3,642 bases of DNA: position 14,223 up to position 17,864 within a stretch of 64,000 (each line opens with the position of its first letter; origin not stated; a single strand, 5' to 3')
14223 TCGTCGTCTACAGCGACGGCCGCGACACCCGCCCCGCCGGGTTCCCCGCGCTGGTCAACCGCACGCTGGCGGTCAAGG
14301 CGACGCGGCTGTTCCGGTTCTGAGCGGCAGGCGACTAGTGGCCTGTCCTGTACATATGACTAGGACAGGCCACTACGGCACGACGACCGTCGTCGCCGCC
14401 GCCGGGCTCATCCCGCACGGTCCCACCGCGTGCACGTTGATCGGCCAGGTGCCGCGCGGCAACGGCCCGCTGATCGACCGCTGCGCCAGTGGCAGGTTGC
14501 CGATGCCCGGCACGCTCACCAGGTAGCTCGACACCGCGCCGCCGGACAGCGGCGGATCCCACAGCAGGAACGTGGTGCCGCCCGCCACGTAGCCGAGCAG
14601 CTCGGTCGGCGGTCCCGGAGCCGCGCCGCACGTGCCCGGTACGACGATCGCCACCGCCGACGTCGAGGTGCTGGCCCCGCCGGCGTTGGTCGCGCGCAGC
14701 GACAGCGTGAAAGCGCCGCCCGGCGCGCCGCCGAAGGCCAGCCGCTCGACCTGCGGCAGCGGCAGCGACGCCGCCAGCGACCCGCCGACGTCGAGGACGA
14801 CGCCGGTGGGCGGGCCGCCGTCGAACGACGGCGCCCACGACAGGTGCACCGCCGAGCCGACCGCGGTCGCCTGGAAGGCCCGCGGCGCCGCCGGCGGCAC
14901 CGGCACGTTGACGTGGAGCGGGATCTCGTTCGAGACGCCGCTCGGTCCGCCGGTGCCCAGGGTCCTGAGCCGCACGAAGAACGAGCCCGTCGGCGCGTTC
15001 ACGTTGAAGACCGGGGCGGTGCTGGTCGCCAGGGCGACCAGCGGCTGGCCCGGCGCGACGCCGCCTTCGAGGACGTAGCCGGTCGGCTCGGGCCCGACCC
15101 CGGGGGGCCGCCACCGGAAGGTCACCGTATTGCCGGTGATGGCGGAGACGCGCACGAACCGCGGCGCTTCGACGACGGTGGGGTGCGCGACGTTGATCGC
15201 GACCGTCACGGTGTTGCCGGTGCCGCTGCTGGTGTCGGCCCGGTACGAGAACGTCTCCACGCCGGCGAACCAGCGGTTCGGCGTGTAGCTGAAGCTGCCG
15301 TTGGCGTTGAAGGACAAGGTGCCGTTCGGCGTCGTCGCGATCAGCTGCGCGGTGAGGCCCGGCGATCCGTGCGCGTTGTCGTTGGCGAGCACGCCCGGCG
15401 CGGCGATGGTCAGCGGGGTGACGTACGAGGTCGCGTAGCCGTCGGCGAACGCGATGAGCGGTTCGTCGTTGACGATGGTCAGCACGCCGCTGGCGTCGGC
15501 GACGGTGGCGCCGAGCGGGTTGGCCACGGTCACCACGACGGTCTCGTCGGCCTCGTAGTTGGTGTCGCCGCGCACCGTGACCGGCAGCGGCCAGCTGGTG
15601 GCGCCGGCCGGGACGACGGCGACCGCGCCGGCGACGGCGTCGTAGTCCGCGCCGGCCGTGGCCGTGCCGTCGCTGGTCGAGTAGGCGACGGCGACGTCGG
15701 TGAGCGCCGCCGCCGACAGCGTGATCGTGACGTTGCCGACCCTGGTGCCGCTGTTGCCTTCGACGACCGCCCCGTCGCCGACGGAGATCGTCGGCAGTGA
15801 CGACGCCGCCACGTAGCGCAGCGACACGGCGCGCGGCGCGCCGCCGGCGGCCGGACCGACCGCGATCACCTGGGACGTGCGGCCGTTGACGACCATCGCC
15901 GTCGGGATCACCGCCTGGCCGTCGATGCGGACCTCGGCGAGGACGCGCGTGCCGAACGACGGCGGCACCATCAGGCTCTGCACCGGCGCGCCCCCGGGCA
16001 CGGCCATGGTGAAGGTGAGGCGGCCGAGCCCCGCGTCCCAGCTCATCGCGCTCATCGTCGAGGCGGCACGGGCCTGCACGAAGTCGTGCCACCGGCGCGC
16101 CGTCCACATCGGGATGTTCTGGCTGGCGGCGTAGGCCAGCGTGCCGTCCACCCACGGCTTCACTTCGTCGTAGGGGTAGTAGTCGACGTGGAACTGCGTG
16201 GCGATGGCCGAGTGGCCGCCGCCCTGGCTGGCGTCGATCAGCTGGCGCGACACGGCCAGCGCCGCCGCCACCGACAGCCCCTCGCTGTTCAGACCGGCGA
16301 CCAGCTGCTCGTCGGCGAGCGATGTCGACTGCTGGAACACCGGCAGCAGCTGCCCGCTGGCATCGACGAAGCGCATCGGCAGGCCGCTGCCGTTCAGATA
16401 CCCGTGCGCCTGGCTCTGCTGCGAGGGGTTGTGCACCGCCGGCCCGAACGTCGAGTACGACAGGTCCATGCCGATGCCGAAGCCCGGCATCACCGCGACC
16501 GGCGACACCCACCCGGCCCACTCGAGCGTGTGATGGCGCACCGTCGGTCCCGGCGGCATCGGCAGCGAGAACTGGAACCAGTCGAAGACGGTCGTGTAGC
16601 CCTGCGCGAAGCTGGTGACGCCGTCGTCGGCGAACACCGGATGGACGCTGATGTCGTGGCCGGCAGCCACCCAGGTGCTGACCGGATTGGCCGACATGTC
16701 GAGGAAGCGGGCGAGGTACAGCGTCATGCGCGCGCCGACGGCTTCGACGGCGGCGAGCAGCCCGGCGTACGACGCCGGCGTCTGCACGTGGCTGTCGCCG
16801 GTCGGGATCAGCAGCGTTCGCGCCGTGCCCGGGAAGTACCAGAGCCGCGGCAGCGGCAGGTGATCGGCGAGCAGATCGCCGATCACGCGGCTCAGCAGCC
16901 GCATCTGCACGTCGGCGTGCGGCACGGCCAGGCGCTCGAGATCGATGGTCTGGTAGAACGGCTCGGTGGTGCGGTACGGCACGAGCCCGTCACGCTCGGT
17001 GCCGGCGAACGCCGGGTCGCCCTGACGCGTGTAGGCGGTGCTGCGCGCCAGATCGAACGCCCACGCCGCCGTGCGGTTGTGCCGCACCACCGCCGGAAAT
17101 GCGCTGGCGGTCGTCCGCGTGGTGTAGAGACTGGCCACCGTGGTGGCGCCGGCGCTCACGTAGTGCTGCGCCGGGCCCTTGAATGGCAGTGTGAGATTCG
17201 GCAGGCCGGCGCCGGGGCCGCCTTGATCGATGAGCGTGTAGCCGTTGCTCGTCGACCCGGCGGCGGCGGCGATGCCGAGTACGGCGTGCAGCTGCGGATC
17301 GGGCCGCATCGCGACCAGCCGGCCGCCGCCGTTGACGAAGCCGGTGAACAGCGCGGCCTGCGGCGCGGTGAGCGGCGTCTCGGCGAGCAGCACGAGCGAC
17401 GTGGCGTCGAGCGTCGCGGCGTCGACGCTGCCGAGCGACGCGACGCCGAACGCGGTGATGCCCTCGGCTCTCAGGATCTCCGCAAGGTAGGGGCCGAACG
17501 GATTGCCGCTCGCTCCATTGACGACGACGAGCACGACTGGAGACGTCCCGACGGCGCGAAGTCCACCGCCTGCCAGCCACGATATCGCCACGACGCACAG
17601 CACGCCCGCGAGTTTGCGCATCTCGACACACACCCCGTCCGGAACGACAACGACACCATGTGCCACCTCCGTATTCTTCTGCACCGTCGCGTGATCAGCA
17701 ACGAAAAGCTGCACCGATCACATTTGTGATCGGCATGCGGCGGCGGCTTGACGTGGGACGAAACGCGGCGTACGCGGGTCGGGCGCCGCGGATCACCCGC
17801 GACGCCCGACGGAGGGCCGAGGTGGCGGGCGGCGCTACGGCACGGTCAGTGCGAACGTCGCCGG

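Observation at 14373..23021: Tandem paralogous giant secreted proteins built on a shared, unassigned ~580-aa N-terminal module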

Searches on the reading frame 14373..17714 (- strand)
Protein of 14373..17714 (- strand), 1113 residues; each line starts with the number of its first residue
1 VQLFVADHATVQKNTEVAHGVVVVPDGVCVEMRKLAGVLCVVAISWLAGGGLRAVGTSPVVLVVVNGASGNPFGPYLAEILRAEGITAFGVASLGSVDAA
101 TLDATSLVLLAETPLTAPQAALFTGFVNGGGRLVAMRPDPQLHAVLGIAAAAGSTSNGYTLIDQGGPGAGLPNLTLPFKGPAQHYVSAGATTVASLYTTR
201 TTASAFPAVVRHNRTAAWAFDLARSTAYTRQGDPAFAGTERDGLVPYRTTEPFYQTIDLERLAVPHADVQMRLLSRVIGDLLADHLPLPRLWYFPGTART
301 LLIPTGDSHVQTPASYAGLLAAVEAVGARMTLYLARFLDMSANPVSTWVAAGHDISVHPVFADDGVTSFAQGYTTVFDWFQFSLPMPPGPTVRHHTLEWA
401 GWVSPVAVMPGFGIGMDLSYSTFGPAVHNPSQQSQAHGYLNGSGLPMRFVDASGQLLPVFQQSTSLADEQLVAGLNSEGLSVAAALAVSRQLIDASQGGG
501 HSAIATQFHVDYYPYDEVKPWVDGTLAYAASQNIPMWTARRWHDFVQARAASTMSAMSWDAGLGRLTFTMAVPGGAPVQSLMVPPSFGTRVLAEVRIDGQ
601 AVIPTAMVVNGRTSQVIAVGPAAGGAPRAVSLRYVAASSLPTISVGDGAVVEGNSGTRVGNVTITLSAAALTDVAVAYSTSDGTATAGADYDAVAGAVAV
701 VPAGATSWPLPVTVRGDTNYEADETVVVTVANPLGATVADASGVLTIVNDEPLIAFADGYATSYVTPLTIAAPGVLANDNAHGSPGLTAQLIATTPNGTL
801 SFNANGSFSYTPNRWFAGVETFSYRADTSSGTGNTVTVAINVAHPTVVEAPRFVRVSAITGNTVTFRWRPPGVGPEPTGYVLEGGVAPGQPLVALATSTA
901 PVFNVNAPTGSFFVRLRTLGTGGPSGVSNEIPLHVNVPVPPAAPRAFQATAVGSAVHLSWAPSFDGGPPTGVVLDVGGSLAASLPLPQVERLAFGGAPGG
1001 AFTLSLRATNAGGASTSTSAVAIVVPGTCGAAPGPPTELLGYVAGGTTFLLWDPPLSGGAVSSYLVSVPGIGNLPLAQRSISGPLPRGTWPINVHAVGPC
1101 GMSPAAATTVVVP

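Call 3: search_protein_families(library=pfam, proteins=[window:14373-17714:-], max_evalue=0.01)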
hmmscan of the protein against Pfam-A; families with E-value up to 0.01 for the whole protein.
window:14373-17714:- (1113 aa): 5 families
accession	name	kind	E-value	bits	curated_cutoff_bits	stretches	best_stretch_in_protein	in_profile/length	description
PF17963.7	Big_9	-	4e-12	47.3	23.6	1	749-841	1-89/89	Bacterial Ig domain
PF03160.20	Calx-beta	-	3.7e-11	43.5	27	1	657-734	21-98/119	Calx-beta domain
PF17892.7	Cadherin_5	-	5.2e-09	36.3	26.5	1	748-842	1-97/98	Cadherin-like domain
PF17803.7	Cadherin_4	-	1.3e-08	35.6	25.1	1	746-810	8-71/71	Bacterial cadherin-like domain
PF00041.27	fn3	-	4.2e-05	24.1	25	0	850-882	2-34/84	Fibronectin type III domain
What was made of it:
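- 15513..15746 (-): A Calx-beta. Pfam PF03160, E = 3.7e-11 (call 3).
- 15192..15470 (-): A Big_9/cadherin-like repeat (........). Pfam PF17963, E = 4e-12 (call 3).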

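Call 7: search_protein_families(library=ncbifam, proteins=[window:14373-17714:-], max_evalue=1)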
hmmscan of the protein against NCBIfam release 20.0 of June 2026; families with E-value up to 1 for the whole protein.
window:14373-17714:- (1113 aa): 2 families
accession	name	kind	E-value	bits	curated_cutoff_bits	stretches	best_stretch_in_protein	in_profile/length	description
NF012211.1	tand_rpt_95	domain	5.4e-09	35.9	90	1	768-843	8-85/98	tandem-95 repeat protein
TIGR00845.1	caca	equivalog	1.2e-06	26.6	679.85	1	669-745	423-495/921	sodium/calcium exchanger 1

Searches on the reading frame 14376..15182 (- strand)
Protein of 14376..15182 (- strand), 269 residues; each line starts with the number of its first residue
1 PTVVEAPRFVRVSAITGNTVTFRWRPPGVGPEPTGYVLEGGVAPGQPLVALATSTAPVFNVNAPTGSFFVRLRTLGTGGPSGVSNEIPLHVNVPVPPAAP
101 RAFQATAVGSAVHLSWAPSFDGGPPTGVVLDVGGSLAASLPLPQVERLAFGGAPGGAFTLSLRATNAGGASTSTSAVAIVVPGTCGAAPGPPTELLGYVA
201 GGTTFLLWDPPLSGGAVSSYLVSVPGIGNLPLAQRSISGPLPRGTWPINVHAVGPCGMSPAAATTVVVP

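Call 70: search_protein_families(library=pfam, proteins=[window:14376-15182:-], max_evalue=1)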
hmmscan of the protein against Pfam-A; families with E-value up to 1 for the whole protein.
window:14376-15182:- (269 aa): 2 families
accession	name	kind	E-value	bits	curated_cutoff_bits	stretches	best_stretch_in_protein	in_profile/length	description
PF00041.27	fn3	-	1.6e-07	31.8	25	1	6-38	2-34/84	Fibronectin type III domain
PF00801.26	PKD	-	0.024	15.1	23.5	0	156-177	57-78/80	PKD domain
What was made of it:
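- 14376..15182 (-): A, three FN3-like modules with the Cys pair C1029/C1100. Pfam fn3 31.8 bits (call 70).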

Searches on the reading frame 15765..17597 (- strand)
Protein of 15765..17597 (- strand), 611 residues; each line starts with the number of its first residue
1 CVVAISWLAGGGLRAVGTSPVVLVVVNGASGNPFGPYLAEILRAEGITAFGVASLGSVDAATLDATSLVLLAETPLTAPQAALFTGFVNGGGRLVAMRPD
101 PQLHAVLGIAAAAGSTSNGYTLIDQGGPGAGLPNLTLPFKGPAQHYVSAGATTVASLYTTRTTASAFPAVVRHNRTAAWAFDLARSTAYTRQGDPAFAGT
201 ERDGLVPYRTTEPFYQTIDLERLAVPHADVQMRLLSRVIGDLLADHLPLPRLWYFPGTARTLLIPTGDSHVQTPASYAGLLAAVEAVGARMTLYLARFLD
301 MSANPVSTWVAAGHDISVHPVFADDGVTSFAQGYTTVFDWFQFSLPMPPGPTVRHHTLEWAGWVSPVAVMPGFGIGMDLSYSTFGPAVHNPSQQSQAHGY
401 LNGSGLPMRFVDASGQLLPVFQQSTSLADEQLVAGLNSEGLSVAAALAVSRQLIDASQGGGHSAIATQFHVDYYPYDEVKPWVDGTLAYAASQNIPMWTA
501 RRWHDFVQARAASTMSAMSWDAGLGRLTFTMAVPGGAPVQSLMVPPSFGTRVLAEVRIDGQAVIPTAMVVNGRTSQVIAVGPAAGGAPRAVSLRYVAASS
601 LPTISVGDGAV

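Call 9: search_protein_families(library=pfam, proteins=[window:15765-17597:-], max_evalue=10)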
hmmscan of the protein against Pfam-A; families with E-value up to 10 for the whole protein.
window:15765-17597:- (611 aa): 1 family
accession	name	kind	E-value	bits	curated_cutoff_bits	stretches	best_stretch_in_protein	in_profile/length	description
PF14258.12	DUF4350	-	0.0026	18.5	30.4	1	38-110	12-84/181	Domain of unknown function (DUF4350)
